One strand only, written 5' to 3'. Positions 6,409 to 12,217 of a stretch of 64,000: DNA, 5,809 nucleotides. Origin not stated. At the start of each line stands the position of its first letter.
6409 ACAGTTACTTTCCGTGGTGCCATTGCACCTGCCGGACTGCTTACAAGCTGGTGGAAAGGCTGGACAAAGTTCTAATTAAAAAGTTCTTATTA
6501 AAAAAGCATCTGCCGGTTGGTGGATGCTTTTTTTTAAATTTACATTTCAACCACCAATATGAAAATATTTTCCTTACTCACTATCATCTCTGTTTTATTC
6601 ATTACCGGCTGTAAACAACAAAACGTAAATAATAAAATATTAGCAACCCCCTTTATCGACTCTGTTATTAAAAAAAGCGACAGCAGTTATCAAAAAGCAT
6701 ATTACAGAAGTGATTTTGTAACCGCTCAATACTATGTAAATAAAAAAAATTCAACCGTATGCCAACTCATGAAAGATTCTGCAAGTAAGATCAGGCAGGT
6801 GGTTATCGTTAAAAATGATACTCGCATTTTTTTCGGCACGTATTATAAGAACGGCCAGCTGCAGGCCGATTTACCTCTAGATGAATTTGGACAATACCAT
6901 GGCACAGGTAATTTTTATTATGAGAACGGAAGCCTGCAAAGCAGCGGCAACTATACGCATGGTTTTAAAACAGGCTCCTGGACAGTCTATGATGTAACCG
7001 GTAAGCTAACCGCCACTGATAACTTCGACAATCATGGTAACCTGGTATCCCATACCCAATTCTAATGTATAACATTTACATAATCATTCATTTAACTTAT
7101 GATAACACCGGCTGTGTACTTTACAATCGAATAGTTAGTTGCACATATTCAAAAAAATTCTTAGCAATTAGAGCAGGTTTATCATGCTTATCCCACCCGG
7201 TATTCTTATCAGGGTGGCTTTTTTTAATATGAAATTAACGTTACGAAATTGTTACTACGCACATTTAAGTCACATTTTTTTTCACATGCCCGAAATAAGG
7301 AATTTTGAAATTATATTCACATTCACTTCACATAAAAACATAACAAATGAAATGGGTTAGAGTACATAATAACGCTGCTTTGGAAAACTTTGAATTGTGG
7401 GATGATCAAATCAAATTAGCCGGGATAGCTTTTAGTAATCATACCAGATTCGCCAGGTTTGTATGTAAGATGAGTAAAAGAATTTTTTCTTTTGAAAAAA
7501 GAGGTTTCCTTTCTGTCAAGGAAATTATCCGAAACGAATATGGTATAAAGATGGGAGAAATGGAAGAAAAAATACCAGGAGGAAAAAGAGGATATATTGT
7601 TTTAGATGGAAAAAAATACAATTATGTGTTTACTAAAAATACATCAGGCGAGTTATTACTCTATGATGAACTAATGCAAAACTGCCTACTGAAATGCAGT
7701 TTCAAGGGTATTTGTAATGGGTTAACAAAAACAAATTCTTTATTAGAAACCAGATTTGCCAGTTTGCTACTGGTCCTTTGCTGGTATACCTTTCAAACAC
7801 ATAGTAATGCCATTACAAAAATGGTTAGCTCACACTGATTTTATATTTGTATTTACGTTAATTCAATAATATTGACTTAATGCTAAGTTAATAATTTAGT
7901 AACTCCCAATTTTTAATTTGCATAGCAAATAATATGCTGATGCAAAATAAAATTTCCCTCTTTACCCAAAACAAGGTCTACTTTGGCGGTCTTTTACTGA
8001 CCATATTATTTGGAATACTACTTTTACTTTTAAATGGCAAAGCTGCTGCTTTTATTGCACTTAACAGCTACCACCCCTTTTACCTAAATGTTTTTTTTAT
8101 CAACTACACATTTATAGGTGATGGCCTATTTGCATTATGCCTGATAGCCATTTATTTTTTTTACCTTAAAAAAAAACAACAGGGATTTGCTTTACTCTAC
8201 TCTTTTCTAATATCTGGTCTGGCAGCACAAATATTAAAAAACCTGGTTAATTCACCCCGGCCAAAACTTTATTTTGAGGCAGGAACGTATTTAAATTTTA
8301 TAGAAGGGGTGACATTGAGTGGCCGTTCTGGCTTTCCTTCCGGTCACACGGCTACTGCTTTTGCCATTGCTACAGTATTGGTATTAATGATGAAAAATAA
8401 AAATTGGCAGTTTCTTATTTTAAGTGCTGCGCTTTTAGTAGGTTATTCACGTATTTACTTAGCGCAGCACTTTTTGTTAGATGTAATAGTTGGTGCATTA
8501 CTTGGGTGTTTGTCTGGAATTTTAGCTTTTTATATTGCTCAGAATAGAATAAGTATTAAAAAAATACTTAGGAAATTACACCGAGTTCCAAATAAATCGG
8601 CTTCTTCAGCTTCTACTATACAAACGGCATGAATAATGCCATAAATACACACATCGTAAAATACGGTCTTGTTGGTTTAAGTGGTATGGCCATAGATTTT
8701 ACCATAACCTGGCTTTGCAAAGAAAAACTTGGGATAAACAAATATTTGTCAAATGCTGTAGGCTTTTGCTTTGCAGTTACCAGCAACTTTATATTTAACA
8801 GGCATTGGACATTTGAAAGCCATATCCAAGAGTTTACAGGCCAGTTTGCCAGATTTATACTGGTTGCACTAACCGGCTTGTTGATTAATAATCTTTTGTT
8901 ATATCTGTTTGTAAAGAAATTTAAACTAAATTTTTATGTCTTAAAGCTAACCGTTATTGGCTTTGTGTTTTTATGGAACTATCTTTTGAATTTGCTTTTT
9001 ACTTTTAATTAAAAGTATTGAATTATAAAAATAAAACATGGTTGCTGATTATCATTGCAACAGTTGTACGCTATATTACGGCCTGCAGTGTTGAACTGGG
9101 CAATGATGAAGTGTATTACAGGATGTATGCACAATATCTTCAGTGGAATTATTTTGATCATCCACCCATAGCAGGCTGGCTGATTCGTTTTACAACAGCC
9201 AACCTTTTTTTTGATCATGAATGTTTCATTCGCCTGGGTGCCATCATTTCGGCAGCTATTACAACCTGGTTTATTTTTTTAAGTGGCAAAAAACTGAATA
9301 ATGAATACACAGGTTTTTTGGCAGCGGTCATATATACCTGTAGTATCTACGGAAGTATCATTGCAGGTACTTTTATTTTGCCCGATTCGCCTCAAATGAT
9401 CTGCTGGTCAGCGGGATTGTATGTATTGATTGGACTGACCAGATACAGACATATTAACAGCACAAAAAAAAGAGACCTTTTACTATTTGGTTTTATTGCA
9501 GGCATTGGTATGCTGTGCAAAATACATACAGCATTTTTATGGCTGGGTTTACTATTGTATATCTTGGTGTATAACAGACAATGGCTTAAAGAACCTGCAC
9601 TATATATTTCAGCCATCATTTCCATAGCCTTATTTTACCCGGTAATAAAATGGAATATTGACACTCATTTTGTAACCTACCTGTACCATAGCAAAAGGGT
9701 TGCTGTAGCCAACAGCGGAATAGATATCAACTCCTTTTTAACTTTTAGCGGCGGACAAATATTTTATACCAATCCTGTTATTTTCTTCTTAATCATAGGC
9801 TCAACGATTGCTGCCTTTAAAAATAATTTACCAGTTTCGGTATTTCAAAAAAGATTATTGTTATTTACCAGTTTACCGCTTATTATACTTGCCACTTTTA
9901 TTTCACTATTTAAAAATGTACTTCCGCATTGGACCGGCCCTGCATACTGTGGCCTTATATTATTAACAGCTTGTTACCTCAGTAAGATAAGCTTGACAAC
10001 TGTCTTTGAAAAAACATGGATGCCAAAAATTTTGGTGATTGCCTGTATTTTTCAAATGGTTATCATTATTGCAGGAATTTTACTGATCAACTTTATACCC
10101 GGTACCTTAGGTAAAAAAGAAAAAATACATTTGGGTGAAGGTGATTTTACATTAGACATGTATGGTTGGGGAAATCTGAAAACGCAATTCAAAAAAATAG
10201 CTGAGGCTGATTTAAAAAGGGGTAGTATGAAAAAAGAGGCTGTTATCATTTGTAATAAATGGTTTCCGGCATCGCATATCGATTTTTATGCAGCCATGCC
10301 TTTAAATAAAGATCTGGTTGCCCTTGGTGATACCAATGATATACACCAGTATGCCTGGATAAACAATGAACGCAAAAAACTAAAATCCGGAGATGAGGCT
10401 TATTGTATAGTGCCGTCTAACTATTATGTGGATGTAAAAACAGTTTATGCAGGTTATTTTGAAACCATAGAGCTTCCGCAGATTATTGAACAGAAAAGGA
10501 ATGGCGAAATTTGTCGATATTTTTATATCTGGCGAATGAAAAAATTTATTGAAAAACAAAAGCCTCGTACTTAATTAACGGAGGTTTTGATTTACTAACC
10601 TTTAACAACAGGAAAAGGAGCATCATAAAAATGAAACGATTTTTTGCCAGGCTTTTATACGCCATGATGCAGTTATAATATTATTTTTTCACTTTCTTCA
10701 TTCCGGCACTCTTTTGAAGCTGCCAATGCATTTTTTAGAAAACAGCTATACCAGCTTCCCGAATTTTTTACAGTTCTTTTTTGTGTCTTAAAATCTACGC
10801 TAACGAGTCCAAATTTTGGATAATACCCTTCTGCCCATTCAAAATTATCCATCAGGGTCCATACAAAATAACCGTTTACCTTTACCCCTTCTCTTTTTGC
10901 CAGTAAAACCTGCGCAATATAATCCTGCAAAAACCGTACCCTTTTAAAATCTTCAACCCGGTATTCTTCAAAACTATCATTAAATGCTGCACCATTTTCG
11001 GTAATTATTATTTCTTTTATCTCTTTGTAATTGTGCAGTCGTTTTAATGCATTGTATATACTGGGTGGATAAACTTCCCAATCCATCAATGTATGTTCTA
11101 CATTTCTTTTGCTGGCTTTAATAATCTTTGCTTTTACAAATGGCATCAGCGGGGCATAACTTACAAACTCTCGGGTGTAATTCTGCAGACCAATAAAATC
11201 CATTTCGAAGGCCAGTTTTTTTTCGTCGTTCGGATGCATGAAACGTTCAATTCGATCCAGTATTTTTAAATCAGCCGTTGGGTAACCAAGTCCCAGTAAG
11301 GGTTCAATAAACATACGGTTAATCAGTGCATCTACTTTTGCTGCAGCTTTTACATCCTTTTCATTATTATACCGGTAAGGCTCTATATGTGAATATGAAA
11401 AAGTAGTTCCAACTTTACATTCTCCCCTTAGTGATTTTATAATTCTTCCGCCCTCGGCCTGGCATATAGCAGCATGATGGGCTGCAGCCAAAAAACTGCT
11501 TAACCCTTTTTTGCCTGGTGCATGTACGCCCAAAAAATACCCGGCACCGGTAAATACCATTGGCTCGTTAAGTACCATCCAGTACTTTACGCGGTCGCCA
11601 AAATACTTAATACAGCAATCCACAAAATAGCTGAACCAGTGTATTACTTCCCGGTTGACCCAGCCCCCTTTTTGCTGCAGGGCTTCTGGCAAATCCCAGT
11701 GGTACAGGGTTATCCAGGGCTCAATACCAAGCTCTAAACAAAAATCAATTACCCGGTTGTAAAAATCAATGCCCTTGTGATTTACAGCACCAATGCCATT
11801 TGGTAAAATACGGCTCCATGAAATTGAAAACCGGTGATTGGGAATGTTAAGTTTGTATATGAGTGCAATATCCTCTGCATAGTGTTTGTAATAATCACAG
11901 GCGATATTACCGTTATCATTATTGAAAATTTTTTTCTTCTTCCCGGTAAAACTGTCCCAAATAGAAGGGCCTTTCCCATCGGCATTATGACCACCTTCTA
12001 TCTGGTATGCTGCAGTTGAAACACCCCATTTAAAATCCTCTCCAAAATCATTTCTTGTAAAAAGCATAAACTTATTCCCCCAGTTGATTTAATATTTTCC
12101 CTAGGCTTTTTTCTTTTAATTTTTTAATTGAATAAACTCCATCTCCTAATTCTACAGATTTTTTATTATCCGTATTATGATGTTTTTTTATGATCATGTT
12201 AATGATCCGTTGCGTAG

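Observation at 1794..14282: De novo Pho-box-like motif: phased 11-bp TAAY arrays define a candidate phosphate-starvation regulon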

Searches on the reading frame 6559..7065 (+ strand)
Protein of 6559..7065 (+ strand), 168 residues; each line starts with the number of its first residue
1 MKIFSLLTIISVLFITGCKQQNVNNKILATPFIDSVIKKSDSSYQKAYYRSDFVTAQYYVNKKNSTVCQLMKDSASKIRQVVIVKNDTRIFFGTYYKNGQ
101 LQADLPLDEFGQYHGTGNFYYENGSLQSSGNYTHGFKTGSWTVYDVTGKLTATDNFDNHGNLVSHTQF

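Call 7: search_protein_families(library=pfam, proteins=[window:6559-7065:+])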
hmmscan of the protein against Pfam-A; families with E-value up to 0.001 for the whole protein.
window:6559-7065:+ (168 aa): 1 family
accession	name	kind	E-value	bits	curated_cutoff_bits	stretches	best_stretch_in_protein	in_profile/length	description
PF07661.19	MORN_2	-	2.2e-06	27.6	29.6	0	114-133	2-21/22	MORN repeat variant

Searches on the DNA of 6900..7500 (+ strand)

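Call 35: search_rna_families(source=window, start=6900, end=7500, threshold=evalue, max_evalue=10)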
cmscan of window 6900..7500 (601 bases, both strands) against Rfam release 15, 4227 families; matches with E-value up to 10: 2.
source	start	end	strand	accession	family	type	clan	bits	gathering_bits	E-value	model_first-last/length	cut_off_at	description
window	7190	7328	-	RF02378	SurC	Gene; sRNA;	-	13.7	80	6.5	1-161/161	no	SurC sRNA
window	6972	7030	-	RF04063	MIR2629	Gene; miRNA;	-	12.1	60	9.5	1-66/66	no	MIR2629 microRNA precursor family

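Call 68: build_rna_model(alignment_id=A2)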
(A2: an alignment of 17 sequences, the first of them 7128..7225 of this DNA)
Model R1 built from alignment A2 (17 sequences, 136 columns); structure: RNAalifold consensus.
model positions 96; base pairs 11; branch points 1; effective number of sequences 2.31; information 0.596 bits per position. Calibrated on 0.2 Mb of random sequence (short: E-values are rough).
structure used (alignment columns):
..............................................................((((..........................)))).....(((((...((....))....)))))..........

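Call 70: search_with_rna_model(model_id=R1, sources=[window, L002, L003, L004, L005, L006, L007, L008, L009, L010, L011, L012, L013, L014, L015, L016, L017, L018, L019, L020, L021, L022, L023, L024, L025, L026, L027, L028, L029, L030, L031, L032, L033, L034, L035, L036, L037, L038, L039, L040, L041, L042, L043, L044, L045, L046, L047, L048, L049, L050, L051, L052, L053, L054, L055, L056, L057, L058, L059, L060, L061, L062, L063, L064, L065, L066, L067, L068, L069, L070, L071, L072, L073, L074, L075, L076, L077, L078, L079, L080, L081], max_evalue=0.1, make_alignment=true)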
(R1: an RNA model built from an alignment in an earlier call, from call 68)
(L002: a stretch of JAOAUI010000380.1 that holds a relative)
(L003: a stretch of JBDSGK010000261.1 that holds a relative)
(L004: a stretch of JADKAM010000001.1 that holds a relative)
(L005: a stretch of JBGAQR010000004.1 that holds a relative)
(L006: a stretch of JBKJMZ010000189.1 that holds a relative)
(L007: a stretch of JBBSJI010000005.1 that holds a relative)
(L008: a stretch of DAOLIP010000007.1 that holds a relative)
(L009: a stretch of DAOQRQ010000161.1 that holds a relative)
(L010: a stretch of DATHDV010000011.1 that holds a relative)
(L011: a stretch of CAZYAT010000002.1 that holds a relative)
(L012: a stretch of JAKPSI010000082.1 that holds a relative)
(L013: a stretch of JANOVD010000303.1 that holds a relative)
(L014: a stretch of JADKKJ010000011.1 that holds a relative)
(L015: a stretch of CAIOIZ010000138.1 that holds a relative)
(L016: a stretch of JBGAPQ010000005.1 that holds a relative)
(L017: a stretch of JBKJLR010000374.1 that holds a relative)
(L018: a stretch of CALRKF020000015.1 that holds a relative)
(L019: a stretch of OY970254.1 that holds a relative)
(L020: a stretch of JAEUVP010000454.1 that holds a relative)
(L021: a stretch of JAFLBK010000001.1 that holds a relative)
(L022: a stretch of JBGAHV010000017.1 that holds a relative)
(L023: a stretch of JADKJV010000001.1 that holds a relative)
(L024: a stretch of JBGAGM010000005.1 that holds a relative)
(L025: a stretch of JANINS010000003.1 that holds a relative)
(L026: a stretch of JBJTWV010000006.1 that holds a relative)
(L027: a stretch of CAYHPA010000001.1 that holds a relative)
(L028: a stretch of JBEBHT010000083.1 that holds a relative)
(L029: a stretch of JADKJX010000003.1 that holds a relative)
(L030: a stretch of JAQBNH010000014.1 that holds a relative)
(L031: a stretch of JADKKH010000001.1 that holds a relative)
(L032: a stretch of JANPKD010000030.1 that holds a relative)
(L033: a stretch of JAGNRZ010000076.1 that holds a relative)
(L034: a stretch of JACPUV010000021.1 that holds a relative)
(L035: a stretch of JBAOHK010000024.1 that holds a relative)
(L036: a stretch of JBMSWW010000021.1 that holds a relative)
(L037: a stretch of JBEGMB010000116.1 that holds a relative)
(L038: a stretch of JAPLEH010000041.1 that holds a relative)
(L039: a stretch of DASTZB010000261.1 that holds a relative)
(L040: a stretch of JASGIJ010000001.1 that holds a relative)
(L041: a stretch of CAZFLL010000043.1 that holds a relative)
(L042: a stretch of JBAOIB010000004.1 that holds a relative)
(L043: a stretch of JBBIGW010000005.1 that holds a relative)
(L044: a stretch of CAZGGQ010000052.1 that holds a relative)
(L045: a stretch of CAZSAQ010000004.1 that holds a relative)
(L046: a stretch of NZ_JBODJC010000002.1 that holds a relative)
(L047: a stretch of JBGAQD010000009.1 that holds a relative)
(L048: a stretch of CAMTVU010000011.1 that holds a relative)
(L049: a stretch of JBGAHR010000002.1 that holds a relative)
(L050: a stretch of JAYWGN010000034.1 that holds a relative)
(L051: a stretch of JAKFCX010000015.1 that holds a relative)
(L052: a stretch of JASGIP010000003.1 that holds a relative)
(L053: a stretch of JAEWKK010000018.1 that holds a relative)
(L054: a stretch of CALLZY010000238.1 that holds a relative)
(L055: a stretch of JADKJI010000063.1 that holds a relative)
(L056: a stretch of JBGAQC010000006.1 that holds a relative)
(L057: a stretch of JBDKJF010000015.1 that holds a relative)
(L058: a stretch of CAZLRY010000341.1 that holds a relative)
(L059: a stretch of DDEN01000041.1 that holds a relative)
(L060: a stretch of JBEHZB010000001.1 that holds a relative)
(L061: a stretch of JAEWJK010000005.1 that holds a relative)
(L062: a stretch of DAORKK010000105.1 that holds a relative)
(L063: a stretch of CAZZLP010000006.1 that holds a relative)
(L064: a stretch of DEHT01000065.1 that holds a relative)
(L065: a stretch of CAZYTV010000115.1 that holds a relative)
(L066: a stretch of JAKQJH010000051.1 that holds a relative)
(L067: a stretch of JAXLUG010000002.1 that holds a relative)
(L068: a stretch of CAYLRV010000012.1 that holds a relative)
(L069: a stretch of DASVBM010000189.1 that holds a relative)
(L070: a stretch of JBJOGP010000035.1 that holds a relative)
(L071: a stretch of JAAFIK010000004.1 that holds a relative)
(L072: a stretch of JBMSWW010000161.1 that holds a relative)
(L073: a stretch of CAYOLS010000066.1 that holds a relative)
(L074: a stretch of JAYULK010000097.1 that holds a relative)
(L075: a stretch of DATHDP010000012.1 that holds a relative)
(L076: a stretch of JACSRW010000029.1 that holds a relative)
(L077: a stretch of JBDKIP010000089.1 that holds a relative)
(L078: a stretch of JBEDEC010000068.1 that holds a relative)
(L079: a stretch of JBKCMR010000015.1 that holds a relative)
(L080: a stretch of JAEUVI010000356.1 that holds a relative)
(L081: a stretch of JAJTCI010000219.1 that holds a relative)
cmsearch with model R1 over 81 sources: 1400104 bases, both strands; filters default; matches with E-value up to 0.1: 33.
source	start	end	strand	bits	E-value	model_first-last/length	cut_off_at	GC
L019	12104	12199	+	102.6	1.4e-19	1-96/96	no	0.38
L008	11588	11679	+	95.7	5.5e-18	1-96/96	no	0.39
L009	4612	4703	+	95.5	6.1e-18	1-96/96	no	0.4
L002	8529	8623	+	95.3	6.9e-18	1-96/96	no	0.38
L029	12087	12179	+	94.9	8.6e-18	1-96/96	no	0.35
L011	11577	11669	+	88.8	2.1e-16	1-96/96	no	0.39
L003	5841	5932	+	88.1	3.2e-16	1-96/96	no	0.4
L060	12089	12181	+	85.5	1.3e-15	1-96/96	no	0.34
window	7128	7224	+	82.4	6.4e-15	1-96/96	no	0.36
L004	12108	12218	+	82.2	7.3e-15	1-96/96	no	0.41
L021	11584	11676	+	81.5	1.1e-14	1-96/96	no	0.44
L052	12115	12210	+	79.4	3.3e-14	1-96/96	no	0.3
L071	11622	11715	+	78.3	5.9e-14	1-96/96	no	0.44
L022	12105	12204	+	77.9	7.1e-14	1-96/96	no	0.38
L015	12093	12191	+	77.6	8.2e-14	1-96/96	no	0.35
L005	11586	11693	+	77.5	8.9e-14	1-96/96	no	0.43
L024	12129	12221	+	73.5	7.5e-13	1-96/96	no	0.41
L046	15517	15614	+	72.4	1.3e-12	1-96/96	no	0.35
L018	10272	10370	+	72.3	1.4e-12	1-96/96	no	0.37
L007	12092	12204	+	71.1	2.6e-12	1-96/96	no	0.41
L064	11503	11598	+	66.2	3.6e-11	1-96/96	no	0.32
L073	7528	7623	+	64.1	1.1e-10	1-96/96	no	0.33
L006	12089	12200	+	63.8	1.3e-10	1-96/96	no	0.47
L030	11578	11671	+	42.1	1.3e-05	1-96/96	no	0.41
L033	11476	11581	+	42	1.4e-05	1-96/96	no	0.34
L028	10104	10186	+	33.9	0.001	1-96/96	no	0.37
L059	11469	11549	+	31.5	0.0036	1-96/96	no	0.37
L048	11631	11716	+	31.3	0.0041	1-96/96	no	0.36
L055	11717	11814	+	31.1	0.0045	1-96/96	no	0.4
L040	11465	11550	+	29.7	0.0094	1-96/96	no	0.4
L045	11641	11737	+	28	0.023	1-96/96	no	0.36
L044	11615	11715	+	27.9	0.025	1-96/96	no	0.43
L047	11594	11690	+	25.4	0.093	1-96/96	no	0.44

Alignment A3: 33 matches aligned to the model, 161 columns, each read 5' to 3' on its own strand. Consensus structure (alignment columns), stored with it:
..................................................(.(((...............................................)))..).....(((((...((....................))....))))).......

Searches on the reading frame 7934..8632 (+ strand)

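Call 7: search_protein_families(library=pfam, proteins=[window:7934-8632:+])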
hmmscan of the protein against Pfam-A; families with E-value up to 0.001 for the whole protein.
window:7934-8632:+ (232 aa): 3 families
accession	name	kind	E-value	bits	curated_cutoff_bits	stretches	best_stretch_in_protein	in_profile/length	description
PF01569.27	PAP2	-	1.6e-29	102.7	27.2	1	85-205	3-128/130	PAP2 superfamily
PF14378.12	PAP2_3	-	1.3e-09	38.6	27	1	66-194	41-187/190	PAP2 superfamily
PF02687.27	FtsX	-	0.00033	21.1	25.5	1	141-206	11-73/120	FtsX-like permease C-terminal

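Call 30: search_protein_families(library=ncbifam, proteins=[window:7934-8632:+], max_evalue=0.00001)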
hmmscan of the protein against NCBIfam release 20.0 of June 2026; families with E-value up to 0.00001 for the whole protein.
window:7934-8632:+ (232 aa): 3 families
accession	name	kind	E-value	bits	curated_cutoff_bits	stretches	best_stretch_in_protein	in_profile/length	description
NF047884.1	UdeprDiPSep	equivalog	1.1e-14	54.8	250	1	38-199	28-184/188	undecaprenyl-diphosphatase SepP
NF008813.0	PRK11837.1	equivalog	9.9e-10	38.7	229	1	90-217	67-188/202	undecaprenyl-diphosphate phosphatase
NF007975.0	PRK10699.1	equivalog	5.6e-08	32.5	261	1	133-212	158-240/254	phosphatidylglycerophosphatase B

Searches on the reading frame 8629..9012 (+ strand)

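Call 7: search_protein_families(library=pfam, proteins=[window:8629-9012:+])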
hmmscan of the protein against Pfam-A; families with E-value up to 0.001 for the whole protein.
window:8629-9012:+ (127 aa): 1 family
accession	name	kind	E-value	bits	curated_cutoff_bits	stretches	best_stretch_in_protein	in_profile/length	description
PF04138.20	GtrA_DPMS_TM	-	2.1e-26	92.8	26.1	1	11-126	1-117/117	GtrA/DPMS, transmembrane domain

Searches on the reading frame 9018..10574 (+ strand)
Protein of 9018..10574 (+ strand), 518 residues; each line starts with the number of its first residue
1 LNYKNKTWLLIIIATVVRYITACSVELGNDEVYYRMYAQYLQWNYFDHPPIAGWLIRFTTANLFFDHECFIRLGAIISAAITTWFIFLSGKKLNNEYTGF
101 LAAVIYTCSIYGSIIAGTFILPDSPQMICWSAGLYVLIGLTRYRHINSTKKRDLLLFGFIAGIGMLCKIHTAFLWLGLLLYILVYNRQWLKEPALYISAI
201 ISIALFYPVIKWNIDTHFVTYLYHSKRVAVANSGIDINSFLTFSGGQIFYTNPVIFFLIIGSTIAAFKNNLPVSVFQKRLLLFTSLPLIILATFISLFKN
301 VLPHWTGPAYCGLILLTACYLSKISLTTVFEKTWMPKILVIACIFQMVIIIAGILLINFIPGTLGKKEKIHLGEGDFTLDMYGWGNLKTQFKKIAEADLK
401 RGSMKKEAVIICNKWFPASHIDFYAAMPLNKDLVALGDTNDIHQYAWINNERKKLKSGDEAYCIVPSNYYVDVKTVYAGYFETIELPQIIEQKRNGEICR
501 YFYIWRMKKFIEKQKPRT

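Call 7: search_protein_families(library=pfam, proteins=[window:9018-10574:+])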
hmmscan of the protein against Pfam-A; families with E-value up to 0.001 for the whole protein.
window:9018-10574:+ (518 aa): 2 families
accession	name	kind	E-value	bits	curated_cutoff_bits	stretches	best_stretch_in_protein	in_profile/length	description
PF13231.12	PMT_2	-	2.7e-24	86.6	26.1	1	47-212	1-160/160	Dolichyl-phosphate-mannose-protein mannosyltransferase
PF02366.24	PMT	-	0.00017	21.6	22.7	1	51-196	64-212/245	Dolichyl-phosphate-mannose-protein mannosyltransferase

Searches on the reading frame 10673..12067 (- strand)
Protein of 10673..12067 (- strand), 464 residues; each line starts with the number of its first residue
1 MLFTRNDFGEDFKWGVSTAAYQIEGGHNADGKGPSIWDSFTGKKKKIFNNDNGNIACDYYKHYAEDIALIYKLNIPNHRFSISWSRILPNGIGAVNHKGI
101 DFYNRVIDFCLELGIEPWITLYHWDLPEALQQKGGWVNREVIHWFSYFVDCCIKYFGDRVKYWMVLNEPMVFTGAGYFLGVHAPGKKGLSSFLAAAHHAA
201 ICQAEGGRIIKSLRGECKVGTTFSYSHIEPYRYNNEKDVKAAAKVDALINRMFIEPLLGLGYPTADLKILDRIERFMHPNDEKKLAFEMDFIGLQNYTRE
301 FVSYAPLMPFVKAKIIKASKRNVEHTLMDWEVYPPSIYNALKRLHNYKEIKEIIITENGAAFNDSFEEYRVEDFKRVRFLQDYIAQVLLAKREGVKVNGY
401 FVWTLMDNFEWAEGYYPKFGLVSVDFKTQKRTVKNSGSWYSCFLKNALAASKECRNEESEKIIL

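Call 7: search_protein_families(library=pfam, proteins=[window:10673-12067:-])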
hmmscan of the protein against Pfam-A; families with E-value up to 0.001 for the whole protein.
window:10673-12067:- (464 aa): 1 family
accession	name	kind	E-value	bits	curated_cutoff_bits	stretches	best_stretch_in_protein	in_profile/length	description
PF00232.24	Glyco_hydro_1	-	2.1e-144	481.8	22.6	1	6-446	3-450/453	Glycosyl hydrolase family 1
